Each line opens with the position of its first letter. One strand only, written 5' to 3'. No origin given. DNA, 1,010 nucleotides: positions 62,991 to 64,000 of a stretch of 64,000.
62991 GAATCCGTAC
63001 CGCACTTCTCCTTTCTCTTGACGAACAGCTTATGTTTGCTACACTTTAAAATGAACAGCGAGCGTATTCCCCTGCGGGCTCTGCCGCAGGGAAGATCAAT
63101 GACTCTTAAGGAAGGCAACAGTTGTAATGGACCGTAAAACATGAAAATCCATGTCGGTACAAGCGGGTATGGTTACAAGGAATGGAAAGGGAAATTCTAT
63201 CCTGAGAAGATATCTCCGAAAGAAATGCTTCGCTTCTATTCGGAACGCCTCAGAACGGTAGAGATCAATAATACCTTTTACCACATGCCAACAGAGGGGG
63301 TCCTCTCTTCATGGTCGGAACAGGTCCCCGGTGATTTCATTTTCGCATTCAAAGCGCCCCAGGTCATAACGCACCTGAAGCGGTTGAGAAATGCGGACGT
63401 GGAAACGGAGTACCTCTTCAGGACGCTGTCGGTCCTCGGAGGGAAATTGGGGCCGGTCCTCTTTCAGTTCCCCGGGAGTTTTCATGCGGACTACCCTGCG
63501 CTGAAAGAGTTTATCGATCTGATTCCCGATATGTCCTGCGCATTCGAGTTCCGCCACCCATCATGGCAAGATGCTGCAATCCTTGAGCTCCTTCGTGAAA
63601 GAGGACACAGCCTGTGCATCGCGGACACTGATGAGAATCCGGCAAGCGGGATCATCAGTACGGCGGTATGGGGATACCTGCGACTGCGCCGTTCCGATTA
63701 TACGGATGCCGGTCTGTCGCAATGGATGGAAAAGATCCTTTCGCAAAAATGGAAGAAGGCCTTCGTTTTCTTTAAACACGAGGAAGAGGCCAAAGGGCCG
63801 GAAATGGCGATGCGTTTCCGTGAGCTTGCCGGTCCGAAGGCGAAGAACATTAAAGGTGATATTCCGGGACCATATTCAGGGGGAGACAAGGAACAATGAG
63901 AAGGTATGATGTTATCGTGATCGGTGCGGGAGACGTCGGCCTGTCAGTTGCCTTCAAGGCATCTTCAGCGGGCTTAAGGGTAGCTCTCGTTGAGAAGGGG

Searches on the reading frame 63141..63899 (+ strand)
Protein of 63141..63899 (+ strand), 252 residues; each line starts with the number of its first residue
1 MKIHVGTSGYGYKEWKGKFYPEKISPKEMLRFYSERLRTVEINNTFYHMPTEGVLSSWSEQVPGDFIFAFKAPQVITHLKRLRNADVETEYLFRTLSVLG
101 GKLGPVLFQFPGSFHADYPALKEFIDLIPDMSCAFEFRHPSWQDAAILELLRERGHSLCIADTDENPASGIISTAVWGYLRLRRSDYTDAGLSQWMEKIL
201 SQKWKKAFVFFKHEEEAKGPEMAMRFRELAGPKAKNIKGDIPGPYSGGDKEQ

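Call 83: search_protein_families(library=pfam, proteins=[window:63141-63899:+], max_evalue=0.00001)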
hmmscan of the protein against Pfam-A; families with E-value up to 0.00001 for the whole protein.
window:63141-63899:+ (252 aa): 1 family
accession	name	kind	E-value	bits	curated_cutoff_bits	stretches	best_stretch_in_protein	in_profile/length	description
PF01904.24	DUF72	-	2.2e-59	201.6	25.3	1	20-229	1-217/217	Protein of unknown function DUF72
